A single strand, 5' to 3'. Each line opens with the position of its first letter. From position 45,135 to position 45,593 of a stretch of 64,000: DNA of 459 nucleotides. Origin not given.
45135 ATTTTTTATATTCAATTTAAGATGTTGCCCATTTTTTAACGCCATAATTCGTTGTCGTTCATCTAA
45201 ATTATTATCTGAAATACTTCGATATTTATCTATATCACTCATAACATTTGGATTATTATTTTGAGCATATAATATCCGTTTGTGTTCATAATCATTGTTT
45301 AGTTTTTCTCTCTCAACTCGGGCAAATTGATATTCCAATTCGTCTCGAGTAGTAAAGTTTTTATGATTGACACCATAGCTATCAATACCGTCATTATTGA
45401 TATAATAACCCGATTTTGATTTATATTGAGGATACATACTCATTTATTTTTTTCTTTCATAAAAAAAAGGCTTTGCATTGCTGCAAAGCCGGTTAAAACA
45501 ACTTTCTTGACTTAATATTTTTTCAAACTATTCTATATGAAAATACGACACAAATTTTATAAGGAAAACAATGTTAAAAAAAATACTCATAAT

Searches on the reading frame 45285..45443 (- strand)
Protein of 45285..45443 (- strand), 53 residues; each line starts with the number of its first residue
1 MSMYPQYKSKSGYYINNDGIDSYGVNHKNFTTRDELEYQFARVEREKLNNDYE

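Call 31: find_related_loci(query=A1, collection=genome_contigs, flank=8000)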
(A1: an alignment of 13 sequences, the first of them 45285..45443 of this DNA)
Query A1 (53 aa) in genome_contigs; peptide patterns used: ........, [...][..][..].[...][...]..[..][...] (x = any residue, [..] = any of these).
164 stretches matched a pattern; 121 encode a relative of the query (tblastn E <= 1e-3); the best 80 are kept; 80 distinct loci.
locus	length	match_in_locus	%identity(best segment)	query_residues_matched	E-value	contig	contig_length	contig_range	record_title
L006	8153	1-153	92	1-51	1e-28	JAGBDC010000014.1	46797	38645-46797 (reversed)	MAG: Alphaproteobacteria bacterium isolate RGIG9009 Water_deer_Rectum-3__c208565, whole genome shotgun sequence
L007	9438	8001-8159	91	1-52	9e-28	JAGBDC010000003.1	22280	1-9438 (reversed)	MAG: Alphaproteobacteria bacterium isolate RGIG9009 Water_deer_Rectum-3__c78889, whole genome shotgun sequence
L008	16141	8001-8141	83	1-47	1e-22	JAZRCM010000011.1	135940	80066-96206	MAG: Alphaproteobacteria bacterium isolate T1900045514_YK20190208.MAGScoT_cleanbin_000005 SGB_7587_k141_1002054, whole g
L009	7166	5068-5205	72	1-46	8e-19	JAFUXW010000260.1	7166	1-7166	MAG: Alphaproteobacteria bacterium isolate RGIG4925 Roe_deer_Rumen-3__c324928, whole genome shotgun sequence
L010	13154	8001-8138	70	1-46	4e-18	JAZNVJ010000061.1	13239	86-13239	MAG: Alphaproteobacteria bacterium isolate T1900044790_TS20190256.MAGScoT_cleanbin_000026 SGB_2645_k141_2257483, whole g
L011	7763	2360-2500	64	1-47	3e-17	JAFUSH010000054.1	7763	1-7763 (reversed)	MAG: Alphaproteobacteria bacterium isolate RGIG4780 Roe_deer_Reticulum-3__c2317, whole genome shotgun sequence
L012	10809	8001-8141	68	1-47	3e-17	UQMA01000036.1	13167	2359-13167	uncultured Azospirillum sp. isolate UMGS418 genome assembly, contig: NODE_1948_length_13167_cov_8.816428, whole genome s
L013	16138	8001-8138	67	1-46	4e-17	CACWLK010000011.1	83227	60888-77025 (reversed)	MAG: uncultured Rhodospirillales bacterium isolate RUG10691 genome assembly, contig: RUG10691_asm_11, whole genome shotg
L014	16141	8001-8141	68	1-47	5e-17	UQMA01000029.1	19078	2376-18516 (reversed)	uncultured Azospirillum sp. isolate UMGS418 genome assembly, contig: NODE_1046_length_19078_cov_4.574620, whole genome s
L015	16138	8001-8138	67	1-46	7e-17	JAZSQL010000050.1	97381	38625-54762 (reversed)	MAG: Alphaproteobacteria bacterium isolate T1900044543_TS20190009.MAGScoT_cleanbin_000006 SGB_90_k141_1749491, whole gen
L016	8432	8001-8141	66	1-47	7e-17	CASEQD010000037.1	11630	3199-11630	uncultured proteobacterium isolate A106_L4_349349_idba_bin.46 genome assembly, contig: A106_L4_349349_idba_bin.46.fa_sca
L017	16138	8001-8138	65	1-46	1e-16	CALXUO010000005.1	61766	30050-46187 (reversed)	MAG: uncultured Alphaproteobacteria bacterium isolate E20__bin257 genome assembly, contig: E20__k127_7223498, whole geno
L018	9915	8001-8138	70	1-46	1e-16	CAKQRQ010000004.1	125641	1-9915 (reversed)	MAG: uncultured Alphaproteobacteria bacterium isolate REFINED_METABAT215_TOP10_CONTIGS_1500_ASSEMBLY_K77_MERGED__Hadza_M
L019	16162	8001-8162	63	1-53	2e-16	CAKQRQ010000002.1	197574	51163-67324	MAG: uncultured Alphaproteobacteria bacterium isolate REFINED_METABAT215_TOP10_CONTIGS_1500_ASSEMBLY_K77_MERGED__Hadza_M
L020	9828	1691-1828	65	1-46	2e-16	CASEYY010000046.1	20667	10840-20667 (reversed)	uncultured proteobacterium isolate SI.O72.metabat-bins.143 genome assembly, contig: SI.O72.metabat-bins.143.fa_k141_4699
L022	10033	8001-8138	63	1-46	3e-16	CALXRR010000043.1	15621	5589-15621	MAG: uncultured Alphaproteobacteria bacterium isolate BRZ_AG__bin71 genome assembly, contig: BRZ_AG__NODE_5285_length_15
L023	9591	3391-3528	67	1-46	3e-16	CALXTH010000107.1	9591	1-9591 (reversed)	MAG: uncultured Alphaproteobacteria bacterium isolate E30__bin229 genome assembly, contig: E30__k127_3118069, whole geno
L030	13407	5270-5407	65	1-46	2e-15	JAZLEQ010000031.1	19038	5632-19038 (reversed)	MAG: Alphaproteobacteria bacterium isolate T1900045013_TC20190006.MAGScoT_cleanbin_000005 SGB_4386_k141_1308826, whole g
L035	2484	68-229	59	1-53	9e-15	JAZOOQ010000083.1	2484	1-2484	MAG: Alphaproteobacteria bacterium isolate T1900045627_YK20190321.MAGScoT_cleanbin_000013 SGB_8036_k141_2978825, whole g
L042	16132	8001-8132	77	3-46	2e-14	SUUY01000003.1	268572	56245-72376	MAG: Alphaproteobacteria bacterium isolate SIG58 NODE_425_length_268572_cov_10.932310, whole genome shotgun sequence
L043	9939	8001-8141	55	1-47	3e-14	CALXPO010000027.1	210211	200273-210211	MAG: uncultured Alphaproteobacteria bacterium isolate E30__bin94 genome assembly, contig: E30__k127_4655230, whole genom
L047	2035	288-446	60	2-53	4e-14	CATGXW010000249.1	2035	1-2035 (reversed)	MAG: uncultured Alphaproteobacteria bacterium isolate extra-SRR4116678.3_1677764740 genome assembly, contig: NODE_16755_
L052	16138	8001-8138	57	1-46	8e-14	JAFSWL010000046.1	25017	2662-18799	MAG: Alphaproteobacteria bacterium isolate RGIG3536 Goat_Rumen.Co__c2563504, whole genome shotgun sequence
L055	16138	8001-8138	57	1-46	1e-13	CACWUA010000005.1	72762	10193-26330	MAG: uncultured proteobacterium isolate RUG10918 genome assembly, contig: RUG10918_asm_5, whole genome shotgun sequence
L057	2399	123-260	57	1-46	9e-14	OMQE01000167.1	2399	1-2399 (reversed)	uncultured Rhodospirillaceae bacterium isolate RUG769 genome assembly, contig: k87_43474087, whole genome shotgun sequen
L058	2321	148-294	59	1-48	1e-13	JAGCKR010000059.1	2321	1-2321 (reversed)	MAG: Alphaproteobacteria bacterium isolate RGIG9879 Yak_Rectum-4__c834444, whole genome shotgun sequence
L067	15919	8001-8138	54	1-46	2e-13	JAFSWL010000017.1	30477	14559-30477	MAG: Alphaproteobacteria bacterium isolate RGIG3536 Goat_Rumen.Co__c774656, whole genome shotgun sequence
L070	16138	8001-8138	59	1-46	2e-13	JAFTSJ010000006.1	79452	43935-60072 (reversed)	MAG: Alphaproteobacteria bacterium isolate RGIG4106 Roe_deer_Cecum.Co__c164238, whole genome shotgun sequence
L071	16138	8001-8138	57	1-46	2e-13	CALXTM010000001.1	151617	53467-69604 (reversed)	MAG: uncultured Alphaproteobacteria bacterium isolate BRZ_DP__bin105 genome assembly, contig: BRZ_DP__NODE_93_length_151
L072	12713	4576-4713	54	1-46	2e-13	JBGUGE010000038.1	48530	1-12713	MAG: Alphaproteobacteria bacterium isolate ruminal_MAG_381 ruminal_MAG_381_contig_0038, whole genome shotgun sequence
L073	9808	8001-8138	59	1-46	2e-13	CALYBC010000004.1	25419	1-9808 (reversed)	MAG: uncultured Alphaproteobacteria bacterium isolate E17__bin256 genome assembly, contig: E17__k127_5160759, whole geno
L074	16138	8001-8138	57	1-46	3e-13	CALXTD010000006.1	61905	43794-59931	MAG: uncultured Alphaproteobacteria bacterium isolate BRZ_RF__bin97 genome assembly, contig: BRZ_RF__NODE_448_length_619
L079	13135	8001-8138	59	1-46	4e-13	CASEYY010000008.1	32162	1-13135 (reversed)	uncultured proteobacterium isolate SI.O72.metabat-bins.143 genome assembly, contig: SI.O72.metabat-bins.143.fa_k141_1007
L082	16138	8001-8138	57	1-46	5e-13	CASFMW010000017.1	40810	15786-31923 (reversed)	uncultured proteobacterium isolate O25_L1_391391_idba_bin.172 genome assembly, contig: O25_L1_391391_idba_bin.172.fa_sca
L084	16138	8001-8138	54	1-46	5e-13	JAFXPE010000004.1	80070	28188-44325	MAG: Alphaproteobacteria bacterium isolate RGIG6619 Sheep_Rumen-1__c151575, whole genome shotgun sequence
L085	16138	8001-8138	52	1-46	5e-13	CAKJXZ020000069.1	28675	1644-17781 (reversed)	Proteobacteria bacterium isolate MAG-R073 genome assembly, contig: k141_425885, whole genome shotgun sequence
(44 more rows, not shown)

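Call 35: search_protein_families(library=pfam, proteins=[L043:8001-9026:+, L073:8001-9155:+, L084:8001-9158:+, L011:2360-3376:+, L012:8001-8765:+, L022:8001-9008:+, L067:8001-9215:+, L052:8001-9347:+, L035:68-1798:+, L055:8001-9206:+], max_evalue=0.05)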
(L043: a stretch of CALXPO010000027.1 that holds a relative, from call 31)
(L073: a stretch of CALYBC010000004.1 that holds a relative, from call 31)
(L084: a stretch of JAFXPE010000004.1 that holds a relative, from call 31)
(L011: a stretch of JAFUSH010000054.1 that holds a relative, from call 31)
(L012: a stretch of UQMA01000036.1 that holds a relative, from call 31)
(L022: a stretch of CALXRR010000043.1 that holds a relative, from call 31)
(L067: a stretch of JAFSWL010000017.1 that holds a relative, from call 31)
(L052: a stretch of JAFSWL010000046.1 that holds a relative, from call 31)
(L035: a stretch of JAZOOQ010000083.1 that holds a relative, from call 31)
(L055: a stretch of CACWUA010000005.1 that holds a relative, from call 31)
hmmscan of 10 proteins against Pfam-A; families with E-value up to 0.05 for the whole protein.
L043:8001-9026:+ (341 aa): 1 family
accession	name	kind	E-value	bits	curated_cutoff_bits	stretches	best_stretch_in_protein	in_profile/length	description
PF21762.3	DEDDh_C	-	0.018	15.6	27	1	29-162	21-153/188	DNA polymerase III subunit epsilon-like, C-terminal domain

L073:8001-9155:+ (384 aa): 1 family
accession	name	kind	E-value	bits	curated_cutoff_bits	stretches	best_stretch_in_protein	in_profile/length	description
PF22322.1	DUF6973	-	0.019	15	27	1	281-371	26-114/124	Domain of unknown function (DUF6973)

L084:8001-9158:+ (385 aa): 2 families
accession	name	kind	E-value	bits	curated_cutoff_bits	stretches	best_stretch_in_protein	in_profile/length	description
PF03734.19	YkuD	-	2.3e-06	28.7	23.4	1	239-364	11-133/146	L,D-transpeptidase catalytic domain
PF10908.13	Tlde1_dom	-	3.8e-06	27.8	30.1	1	254-359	4-98/120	Tlde1 domain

L011:2360-3376:+ (338 aa): 1 family
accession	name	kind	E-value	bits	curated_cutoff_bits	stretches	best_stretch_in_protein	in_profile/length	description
PF00959.24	Phage_lysozyme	-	0.00042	21.1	22.3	0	229-301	35-104/125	Phage lysozyme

L012:8001-8765:+ (254 aa): 0 families

L022:8001-9008:+ (335 aa): 0 families

L067:8001-9215:+ (404 aa): 0 families

L052:8001-9347:+ (448 aa): 2 families
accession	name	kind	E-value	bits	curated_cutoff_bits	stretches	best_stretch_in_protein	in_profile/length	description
PF05838.17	Glyco_hydro_108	-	4.3e-18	66.1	21.2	1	294-364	3-81/85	Glycosyl hydrolase 108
PF09374.15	PG_binding_3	-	6.3e-05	23.5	24.6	1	388-441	22-75/76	Predicted Peptidoglycan domain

L035:68-1798:+ (576 aa): 0 families

L055:8001-9206:+ (401 aa): 0 families

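Call 36: search_protein_families(library=pfam, proteins=[L057:123-905:+, L074:8001-8621:+, L079:8001-9227:+, L082:8001-8522:+, L085:8001-9311:+, L018:7983-8795:+, L047:291-1199:+, L071:8001-8912:+, L009:5068-6027:+, L042:8001-8588:+], max_evalue=0.05)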
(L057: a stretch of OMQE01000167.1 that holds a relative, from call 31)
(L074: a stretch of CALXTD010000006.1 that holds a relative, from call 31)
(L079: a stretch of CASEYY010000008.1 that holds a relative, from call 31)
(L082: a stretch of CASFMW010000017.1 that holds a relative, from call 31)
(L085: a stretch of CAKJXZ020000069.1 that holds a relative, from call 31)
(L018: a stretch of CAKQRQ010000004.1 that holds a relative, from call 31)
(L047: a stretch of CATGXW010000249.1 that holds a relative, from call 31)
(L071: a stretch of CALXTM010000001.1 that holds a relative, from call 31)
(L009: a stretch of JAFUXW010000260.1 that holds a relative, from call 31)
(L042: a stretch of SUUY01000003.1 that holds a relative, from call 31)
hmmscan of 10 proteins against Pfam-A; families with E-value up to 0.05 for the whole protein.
L057:123-905:+ (260 aa): 0 families

L074:8001-8621:+ (206 aa): 0 families

L079:8001-9227:+ (408 aa): 1 family
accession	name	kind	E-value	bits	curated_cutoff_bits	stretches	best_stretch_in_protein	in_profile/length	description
PF05838.17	Glyco_hydro_108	-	1.8e-11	44.8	21.2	1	227-314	3-84/85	Glycosyl hydrolase 108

L082:8001-8522:+ (173 aa): 0 families

L085:8001-9311:+ (436 aa): 0 families

L018:7983-8795:+ (270 aa): 1 family
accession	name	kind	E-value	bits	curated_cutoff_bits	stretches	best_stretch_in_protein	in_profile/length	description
PF10908.13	Tlde1_dom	-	2.5e-10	41.3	30.1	1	137-254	3-110/120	Tlde1 domain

L047:291-1199:+ (302 aa): 1 family
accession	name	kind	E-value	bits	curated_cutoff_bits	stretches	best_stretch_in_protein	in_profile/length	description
PF16754.10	Pesticin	-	1.2e-06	29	25.8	1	177-269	58-154/156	Bacterial toxin homologue of phage lysozyme, C-term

L071:8001-8912:+ (303 aa): 1 family
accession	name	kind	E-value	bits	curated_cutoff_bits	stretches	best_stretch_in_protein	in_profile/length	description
PF05838.17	Glyco_hydro_108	-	1e-16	61.7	21.2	1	158-227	5-82/85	Glycosyl hydrolase 108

L009:5068-6027:+ (319 aa): 1 family
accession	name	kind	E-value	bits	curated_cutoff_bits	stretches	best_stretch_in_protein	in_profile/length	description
PF10437.14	Lip_prot_lig_C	-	0.048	14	24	0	202-239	35-74/85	Bacterial lipoate protein ligase C-terminus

L042:8001-8588:+ (195 aa): 1 family
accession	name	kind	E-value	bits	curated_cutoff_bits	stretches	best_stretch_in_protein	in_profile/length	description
PF00277.23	SAA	-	4.6e-12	46.7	30.8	1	91-174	2-87/102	Serum amyloid A protein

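Call 37: search_protein_representatives(alignment_id=A1)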
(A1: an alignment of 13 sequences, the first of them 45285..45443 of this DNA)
Query: 13 sequences, 111 profile positions. Proteins with E-value up to 0.001 (for the whole library): 245; up to 1e-10: 178; up to 1e-30: 33. The best 150 are listed.
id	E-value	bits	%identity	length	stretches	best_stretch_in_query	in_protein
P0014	1.2e-40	154.7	-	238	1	1-94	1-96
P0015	9.6e-36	138.9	-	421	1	1-97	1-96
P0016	3.5e-34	133.8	-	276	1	1-90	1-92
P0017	9.3e-34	132.5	-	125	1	1-88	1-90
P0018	1.2e-33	132.1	-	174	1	1-93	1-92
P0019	2.0e-33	131.4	-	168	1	1-94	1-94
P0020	2.8e-33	131.0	-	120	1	1-88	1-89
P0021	3.0e-33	130.8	-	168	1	1-92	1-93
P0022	3.7e-33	130.5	-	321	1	1-95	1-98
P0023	4.5e-33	130.3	-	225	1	1-96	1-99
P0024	4.9e-33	130.2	-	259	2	1-85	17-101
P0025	5.4e-33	130.0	-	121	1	1-99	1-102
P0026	6.2e-33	129.8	-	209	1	1-96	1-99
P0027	7.1e-33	129.6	-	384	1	1-99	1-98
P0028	8.2e-33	129.4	-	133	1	1-84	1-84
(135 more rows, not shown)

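Call 39: search_protein_families(library=pfam, alignment_id=A3, max_evalue=0.001)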
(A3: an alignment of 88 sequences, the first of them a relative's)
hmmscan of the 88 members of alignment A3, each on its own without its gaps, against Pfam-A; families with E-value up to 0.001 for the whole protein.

A. member 1, P0014 (238 aa): 1 family
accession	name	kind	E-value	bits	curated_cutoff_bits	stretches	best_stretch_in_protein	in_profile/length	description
PF00277.23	SAA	-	5e-14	53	30.8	1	120-215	5-92/102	Serum amyloid A protein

B. families by the number of members that match (of 88 scanned): 11 families
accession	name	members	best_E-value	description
PF05838.17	Glyco_hydro_108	12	3.1e-23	Glycosyl hydrolase 108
PF09374.15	PG_binding_3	6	1.3e-10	Predicted Peptidoglycan domain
PF00277.23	SAA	5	5e-18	Serum amyloid A protein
PF10908.13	Tlde1_dom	4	1.3e-11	Tlde1 domain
PF21277.2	T6SS_VgrG3-like_C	3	4.2e-35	Type VI secretion system spike protein VgrG3-like, C-terminal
PF03734.19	YkuD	2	1.9e-07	L,D-transpeptidase catalytic domain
PF01464.25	SLT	2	1.7e-05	Transglycosylase SLT domain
PF16754.10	Pesticin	1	2.9e-06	Bacterial toxin homologue of phage lysozyme, C-term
PF01374.23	Glyco_hydro_46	1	0.00036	Glycosyl hydrolase family 46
PF00959.24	Phage_lysozyme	1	0.00048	Phage lysozyme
PF01471.23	PG_binding_1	1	0.00076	Putative peptidoglycan binding domain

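Call 44: find_related_loci(query=A1, collection=viral_contigs, flank=8000)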
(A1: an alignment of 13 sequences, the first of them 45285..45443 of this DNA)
Query A1 (53 aa) in viral_contigs; peptide patterns used: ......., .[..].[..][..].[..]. (x = any residue, [..] = any of these).
59 stretches matched a pattern, but none encodes a relative of the query by tblastn (E <= 1e-3).

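Call 73: search_protein_families(library=pfam, proteins=[L015:7435-7893:+, L073:7217-7897:+, L030:6158-6601:-, L070:8681-9064:+, L072:8817-9329:+, L023:4151-4675:+, L009:6091-6900:+, L085:10944-11843:-, L058:1417-1998:-, L052:9386-9892:-], max_evalue=0.05)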
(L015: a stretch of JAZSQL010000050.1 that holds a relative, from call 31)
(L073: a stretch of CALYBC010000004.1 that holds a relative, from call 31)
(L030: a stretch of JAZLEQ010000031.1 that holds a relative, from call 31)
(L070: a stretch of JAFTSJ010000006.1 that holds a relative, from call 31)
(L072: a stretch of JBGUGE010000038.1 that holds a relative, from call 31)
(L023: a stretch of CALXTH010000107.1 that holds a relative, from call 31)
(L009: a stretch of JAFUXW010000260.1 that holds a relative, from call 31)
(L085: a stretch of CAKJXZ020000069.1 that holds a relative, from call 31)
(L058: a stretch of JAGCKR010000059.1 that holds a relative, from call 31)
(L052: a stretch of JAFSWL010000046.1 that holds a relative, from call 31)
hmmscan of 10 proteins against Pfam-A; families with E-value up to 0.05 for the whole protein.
L015:7435-7893:+ (152 aa): 1 family
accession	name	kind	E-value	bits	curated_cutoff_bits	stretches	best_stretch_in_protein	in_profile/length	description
PF25769.1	PLK4_bind_CEP152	-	0.023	15.1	21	1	23-52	22-51/58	CEP152, PLK4 binding region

L073:7217-7897:+ (226 aa): 4 families
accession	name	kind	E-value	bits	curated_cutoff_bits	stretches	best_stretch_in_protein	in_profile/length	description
PF12844.13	HTH_19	-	3e-06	27.5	30.2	1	17-78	1-62/64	Helix-turn-helix domain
PF13413.12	HTH_25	-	9e-06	25.9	24.6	1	24-54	6-36/62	Helix-turn-helix domain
PF01381.28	HTH_3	-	0.012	16.1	23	1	24-74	5-55/55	Helix-turn-helix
PF13443.12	HTH_26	-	0.029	15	22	0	27-75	9-58/63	Cro/C1-type HTH DNA-binding domain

L030:6158-6601:- (147 aa): 0 families

L070:8681-9064:+ (127 aa): 0 families

L072:8817-9329:+ (170 aa): 0 families

L023:4151-4675:+ (174 aa): 1 family
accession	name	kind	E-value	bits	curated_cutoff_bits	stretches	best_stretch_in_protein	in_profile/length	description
PF05656.20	DUF805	-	0.039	14.8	25.7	0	21-139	1-105/111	Protein of unknown function (DUF805)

L009:6091-6900:+ (269 aa): 0 families

L085:10944-11843:- (299 aa): 1 family
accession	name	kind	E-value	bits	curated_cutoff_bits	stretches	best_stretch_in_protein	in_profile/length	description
PF14592.12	Chondroitinas_B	-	0.025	14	24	1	30-62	307-339/426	Chondroitinase B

L058:1417-1998:- (193 aa): 0 families

L052:9386-9892:- (168 aa): 1 family
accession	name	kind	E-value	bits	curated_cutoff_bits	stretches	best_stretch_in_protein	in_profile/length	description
PF10666.15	Phage_TAC_8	-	0.0013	19.3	33.7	1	39-92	64-121/140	Phage tail assembly chaperone protein Gp14 ()A118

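Call 89: search_solved_structures(query=A1, max_evalue=10)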
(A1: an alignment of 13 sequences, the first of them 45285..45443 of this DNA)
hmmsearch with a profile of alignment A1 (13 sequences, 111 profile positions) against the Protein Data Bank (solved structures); distinct sequences matched with E-value up to 10: 0.

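Call 90: search_protein_families(library=phrogs, proteins=[L015:7435-7893:+, L043:8001-9026:+, L012:8001-8765:+, L022:8001-9008:+, L067:8001-9215:+, L055:8001-9206:+, L035:68-1798:+, L085:8001-9311:+, L074:8001-8621:+], max_evalue=0.01)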
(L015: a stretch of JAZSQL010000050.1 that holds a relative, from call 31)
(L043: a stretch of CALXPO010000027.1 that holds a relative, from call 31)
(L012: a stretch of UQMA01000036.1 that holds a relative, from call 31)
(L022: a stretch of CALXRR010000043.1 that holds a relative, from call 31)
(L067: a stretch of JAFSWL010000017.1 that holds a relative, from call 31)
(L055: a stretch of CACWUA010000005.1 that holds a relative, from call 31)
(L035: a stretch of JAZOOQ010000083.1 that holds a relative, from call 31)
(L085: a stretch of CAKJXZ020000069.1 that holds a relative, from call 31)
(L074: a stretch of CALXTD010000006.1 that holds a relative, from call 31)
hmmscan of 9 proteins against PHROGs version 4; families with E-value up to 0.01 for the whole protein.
L015:7435-7893:+ (152 aa): 0 families

L043:8001-9026:+ (341 aa): 0 families

L012:8001-8765:+ (254 aa): 0 families

L022:8001-9008:+ (335 aa): 0 families

L067:8001-9215:+ (404 aa): 0 families

L055:8001-9206:+ (401 aa): 0 families

L035:68-1798:+ (576 aa): 0 families

L085:8001-9311:+ (436 aa): 0 families

L074:8001-8621:+ (206 aa): 0 families
